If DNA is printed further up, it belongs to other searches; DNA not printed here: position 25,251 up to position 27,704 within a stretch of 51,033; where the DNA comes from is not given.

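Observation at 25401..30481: Hydantoinase A/B operon with a B subunit fused to an acetone-carboxylase-gamma-like zinc domain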

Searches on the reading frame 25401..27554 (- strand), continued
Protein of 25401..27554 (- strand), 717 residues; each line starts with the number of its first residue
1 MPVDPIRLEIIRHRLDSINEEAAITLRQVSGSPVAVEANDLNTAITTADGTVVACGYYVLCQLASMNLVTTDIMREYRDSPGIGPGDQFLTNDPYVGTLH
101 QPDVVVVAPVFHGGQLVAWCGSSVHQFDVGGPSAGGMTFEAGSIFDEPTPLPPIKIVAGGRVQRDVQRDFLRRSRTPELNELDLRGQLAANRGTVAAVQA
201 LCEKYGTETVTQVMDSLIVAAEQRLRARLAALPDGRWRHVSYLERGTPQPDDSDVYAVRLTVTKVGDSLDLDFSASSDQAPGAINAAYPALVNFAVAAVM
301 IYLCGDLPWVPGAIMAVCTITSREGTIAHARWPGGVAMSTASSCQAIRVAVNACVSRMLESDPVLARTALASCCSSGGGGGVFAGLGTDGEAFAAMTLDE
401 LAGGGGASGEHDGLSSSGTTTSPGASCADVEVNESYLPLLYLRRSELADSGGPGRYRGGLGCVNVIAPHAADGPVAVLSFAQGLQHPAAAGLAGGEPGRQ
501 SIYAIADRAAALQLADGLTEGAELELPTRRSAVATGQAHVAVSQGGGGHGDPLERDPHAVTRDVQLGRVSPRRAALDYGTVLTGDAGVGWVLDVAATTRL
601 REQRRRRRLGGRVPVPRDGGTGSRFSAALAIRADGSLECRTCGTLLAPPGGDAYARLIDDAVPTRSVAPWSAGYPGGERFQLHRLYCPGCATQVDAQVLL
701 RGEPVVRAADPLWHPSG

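Call 40: search_solved_structures(query=window:25401-27554:-, max_evalue=0.001, show_alignments=5)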
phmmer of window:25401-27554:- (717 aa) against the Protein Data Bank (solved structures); distinct sequences matched with E-value up to 0.001: 5.
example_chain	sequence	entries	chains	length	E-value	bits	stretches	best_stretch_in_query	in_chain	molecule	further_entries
5l9w_A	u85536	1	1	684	8.8e-47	163.6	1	3-609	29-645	Acetophenone carboxylase delta subunit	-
6yra_B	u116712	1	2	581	3.5e-43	151.7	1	3-593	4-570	Hydantoinase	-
7hk5_A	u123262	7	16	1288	2.2e-42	149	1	4-603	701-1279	N-methylhydantoinase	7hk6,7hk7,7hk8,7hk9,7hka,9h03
5m45_A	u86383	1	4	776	6.4e-33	117.7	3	14-244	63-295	Acetone carboxylase alpha subunit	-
5svb_A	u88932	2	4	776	9.1e-33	117.2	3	14-244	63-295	Acetone carboxylase alpha subunit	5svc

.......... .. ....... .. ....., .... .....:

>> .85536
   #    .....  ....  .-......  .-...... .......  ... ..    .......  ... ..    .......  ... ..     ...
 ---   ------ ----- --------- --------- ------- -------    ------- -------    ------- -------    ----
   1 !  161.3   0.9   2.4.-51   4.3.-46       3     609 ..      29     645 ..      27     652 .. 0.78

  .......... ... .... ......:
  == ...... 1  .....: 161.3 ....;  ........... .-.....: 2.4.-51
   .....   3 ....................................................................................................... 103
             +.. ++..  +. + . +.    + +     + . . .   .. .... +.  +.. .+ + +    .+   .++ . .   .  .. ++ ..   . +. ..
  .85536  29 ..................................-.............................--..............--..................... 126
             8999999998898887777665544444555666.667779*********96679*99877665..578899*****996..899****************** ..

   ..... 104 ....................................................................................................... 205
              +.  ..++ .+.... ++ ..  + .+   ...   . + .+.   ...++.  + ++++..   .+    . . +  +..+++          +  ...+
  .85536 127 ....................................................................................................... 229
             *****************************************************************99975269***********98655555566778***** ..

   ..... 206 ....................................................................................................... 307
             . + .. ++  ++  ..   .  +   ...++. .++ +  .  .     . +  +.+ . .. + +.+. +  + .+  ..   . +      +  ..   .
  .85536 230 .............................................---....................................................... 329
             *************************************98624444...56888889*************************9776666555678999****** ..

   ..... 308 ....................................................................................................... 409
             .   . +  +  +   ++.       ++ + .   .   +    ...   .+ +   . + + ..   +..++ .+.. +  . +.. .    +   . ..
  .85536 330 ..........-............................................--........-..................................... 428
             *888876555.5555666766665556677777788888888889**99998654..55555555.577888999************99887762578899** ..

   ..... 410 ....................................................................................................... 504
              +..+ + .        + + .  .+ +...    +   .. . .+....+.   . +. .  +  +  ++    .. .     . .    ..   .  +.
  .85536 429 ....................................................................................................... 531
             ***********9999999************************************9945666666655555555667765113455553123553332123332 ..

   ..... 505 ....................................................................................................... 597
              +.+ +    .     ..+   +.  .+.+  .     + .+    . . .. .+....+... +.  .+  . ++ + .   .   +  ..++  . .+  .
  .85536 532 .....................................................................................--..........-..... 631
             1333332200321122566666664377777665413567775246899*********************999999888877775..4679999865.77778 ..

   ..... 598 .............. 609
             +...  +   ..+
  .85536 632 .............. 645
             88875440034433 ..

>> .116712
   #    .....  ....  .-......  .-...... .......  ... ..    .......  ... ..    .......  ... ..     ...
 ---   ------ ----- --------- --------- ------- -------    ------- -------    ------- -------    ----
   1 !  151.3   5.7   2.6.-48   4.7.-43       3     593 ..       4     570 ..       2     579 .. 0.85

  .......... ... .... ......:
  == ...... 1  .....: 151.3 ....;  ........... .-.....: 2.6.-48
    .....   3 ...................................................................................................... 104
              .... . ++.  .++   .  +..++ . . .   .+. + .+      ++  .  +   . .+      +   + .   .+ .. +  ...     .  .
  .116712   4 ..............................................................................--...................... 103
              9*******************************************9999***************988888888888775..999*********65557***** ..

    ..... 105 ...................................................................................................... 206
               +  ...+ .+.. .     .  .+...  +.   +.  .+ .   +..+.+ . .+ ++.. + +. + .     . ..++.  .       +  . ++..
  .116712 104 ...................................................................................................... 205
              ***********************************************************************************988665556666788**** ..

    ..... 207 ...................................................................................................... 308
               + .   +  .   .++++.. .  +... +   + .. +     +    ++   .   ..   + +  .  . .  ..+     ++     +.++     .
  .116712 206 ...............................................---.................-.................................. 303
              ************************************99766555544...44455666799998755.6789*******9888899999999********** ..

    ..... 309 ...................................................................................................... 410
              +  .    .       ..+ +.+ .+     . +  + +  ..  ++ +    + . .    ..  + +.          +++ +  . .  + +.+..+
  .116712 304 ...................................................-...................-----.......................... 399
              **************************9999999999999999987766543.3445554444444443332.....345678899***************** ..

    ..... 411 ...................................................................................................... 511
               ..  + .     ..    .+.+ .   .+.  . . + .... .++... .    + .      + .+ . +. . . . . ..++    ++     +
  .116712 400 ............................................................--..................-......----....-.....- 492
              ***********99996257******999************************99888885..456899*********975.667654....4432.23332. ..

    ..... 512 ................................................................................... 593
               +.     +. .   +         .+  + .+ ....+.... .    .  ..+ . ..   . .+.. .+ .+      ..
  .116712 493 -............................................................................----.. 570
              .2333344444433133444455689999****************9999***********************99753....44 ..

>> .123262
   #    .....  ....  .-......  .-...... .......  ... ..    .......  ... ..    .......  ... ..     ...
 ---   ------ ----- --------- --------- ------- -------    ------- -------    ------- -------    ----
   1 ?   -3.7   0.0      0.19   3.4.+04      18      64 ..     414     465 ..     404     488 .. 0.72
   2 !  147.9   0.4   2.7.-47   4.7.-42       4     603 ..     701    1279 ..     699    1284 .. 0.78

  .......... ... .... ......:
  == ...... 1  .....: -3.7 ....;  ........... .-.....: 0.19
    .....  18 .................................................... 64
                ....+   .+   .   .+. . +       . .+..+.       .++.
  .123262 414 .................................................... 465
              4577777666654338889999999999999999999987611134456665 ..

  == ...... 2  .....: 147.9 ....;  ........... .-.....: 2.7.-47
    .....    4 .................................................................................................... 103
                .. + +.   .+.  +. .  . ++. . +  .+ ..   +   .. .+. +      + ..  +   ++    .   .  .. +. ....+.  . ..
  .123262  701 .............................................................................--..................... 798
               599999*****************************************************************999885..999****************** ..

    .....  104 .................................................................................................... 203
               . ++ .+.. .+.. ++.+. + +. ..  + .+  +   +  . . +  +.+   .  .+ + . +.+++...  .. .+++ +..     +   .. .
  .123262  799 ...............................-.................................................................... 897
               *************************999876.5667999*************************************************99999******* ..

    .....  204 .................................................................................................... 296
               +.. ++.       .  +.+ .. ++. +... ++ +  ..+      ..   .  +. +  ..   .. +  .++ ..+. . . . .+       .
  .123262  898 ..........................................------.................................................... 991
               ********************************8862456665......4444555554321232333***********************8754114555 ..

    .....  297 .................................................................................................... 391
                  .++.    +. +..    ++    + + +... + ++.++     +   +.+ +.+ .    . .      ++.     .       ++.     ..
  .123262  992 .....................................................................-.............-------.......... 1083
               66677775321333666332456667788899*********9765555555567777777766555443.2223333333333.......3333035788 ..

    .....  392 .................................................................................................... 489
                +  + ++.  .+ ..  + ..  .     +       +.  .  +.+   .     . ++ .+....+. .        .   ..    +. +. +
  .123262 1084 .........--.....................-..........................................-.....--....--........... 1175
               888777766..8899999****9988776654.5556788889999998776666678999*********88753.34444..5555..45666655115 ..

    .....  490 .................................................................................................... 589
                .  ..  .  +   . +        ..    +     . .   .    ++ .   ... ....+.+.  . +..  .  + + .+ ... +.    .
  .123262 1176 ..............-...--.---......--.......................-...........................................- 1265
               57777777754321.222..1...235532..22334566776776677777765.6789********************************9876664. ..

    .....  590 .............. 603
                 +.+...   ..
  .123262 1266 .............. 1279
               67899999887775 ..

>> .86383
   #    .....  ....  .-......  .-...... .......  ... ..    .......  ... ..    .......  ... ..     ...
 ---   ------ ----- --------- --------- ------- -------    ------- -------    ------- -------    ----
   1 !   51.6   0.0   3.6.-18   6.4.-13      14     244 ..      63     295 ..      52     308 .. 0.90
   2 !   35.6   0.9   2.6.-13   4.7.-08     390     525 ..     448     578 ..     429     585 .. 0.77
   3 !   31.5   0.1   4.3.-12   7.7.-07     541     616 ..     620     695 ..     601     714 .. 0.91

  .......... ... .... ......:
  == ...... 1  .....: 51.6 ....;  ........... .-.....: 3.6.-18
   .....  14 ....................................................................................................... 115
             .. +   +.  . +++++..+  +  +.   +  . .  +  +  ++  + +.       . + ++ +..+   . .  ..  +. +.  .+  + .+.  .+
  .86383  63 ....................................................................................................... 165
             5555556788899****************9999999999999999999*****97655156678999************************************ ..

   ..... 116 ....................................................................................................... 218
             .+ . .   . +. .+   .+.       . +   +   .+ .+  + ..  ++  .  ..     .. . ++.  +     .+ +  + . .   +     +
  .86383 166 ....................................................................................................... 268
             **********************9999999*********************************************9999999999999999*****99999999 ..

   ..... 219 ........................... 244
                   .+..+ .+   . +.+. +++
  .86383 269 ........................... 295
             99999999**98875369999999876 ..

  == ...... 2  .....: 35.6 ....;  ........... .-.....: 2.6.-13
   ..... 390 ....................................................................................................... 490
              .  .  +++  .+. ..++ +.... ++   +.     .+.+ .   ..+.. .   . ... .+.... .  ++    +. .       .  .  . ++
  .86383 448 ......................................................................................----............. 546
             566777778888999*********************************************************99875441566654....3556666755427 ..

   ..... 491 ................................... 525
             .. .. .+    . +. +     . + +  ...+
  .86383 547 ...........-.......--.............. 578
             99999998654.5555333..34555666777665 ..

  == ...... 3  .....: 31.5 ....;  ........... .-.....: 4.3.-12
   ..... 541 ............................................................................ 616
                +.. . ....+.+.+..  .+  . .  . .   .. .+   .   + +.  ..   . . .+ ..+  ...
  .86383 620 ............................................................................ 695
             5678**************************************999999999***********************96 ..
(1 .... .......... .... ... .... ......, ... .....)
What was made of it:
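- Closest known: Acetone carboxylase AcxABC. Same: The C-terminal arm of the B-type subunit aligns with the linker here (query 541-616 vs Acx 620-695, call 40).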

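Call 70: predict_structure(alignment_id=A1)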
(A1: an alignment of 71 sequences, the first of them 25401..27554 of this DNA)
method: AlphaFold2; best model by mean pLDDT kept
length: 717 residues; sequences in the alignment: 71
mean_pLDDT: 88.7   pTM: 0.92
mean pLDDT of the five models: 88.7, 88.2, 86.9, 86.3, 85.5
residues with pLDDT >= 90: 468; 70-90: 175; 50-70: 60; < 50: 14
segments of 3 or more residues with pLDDT < 50: 417-429
pLDDT, mean of each block of 10 residues (from residue 1): 88 93 81 59 90 77 80 91 94 74 87 96 78 68 67 92 89 81 90 97 97 96 96 97 90 95 98 96 84 91 88 92 95 73 89 97 93 81 87 73 84 70 43 70 91 96 91 90 91 96 95 90 89 95 94 98 96 97 91 98 98 95 96 96 96 97 94 95 98 98 97 73
secondary structure, 60 per line:
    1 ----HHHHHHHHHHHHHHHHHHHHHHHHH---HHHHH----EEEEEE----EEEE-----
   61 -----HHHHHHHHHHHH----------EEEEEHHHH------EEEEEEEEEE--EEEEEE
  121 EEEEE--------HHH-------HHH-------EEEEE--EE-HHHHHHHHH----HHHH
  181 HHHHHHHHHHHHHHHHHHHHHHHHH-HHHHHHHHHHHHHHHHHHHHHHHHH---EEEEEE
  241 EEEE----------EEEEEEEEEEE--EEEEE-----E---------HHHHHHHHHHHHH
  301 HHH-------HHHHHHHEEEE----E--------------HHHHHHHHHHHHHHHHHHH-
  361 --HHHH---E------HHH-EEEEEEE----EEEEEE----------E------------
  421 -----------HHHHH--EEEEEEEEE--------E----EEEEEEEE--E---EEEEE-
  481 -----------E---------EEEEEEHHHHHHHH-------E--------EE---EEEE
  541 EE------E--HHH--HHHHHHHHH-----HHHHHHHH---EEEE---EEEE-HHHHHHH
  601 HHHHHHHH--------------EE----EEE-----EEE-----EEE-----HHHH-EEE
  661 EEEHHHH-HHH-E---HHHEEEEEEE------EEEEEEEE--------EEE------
elements in order (helices of 4 or more, strands of 3 or more residues): H5-29 H33-37 E42-47 E52-55 H66-77 E88-92 H93-96 E103-112 E115-125 E154-158 H164-172 H177-205 H207-231 E235-244 E255-265 E268-272 H288-303 H311-317 E318-321 H341-359 H363-366 E381-387 E392-397 H432-436 E439-447 E461-468 E475-479 E502-507 H508-515 E537-542 H557-565 H571-578 E582-585 E589-592 H594-608 E629-631 E637-639 E645-647 H653-656 E658-663 H664-667 E680-686 E693-700 E709-711
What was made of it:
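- On Acetone_carb_G (gamma subunit of acetone/acetophenone carboxylases, Pfam PF08882): The full-length AF2 pTM of 0.92 only suggests docking (call 70).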

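Call 74: find_encoding_contigs(protein=P0001, flank=3000, max_places=4)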
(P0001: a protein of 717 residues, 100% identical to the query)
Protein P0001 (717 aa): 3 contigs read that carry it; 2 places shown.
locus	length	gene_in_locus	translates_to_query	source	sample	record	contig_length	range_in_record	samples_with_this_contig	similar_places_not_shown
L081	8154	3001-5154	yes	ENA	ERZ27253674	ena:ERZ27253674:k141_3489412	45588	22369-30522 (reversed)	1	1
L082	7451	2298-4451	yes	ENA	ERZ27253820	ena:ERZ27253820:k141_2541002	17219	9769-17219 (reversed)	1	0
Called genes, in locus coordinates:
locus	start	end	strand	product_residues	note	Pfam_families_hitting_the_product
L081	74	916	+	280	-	PF00106:adh_short, PF13561:adh_short_C2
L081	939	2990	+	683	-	PF05378:Hydant_A_N, PF01968:Hydantoinase_A, PF19278:Hydant_A_C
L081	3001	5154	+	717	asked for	PF02538:Hydantoinase_B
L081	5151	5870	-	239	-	PF00440:TetR_N, PF19352:TetR_C_38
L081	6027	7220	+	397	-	PF04909:Amidohydro_2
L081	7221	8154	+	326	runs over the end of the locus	PF00296:Bac_luciferase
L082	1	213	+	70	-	?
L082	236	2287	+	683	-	PF05378:Hydant_A_N, PF01968:Hydantoinase_A, PF19278:Hydant_A_C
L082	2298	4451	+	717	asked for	PF02538:Hydantoinase_B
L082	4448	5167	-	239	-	PF00440:TetR_N, PF19352:TetR_C_38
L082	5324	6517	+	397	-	PF04909:Amidohydro_2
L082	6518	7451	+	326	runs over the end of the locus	PF00296:Bac_luciferase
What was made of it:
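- Checked: Public gene calls on two metagenome contigs give the same 280/683/717 aa (call 74).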
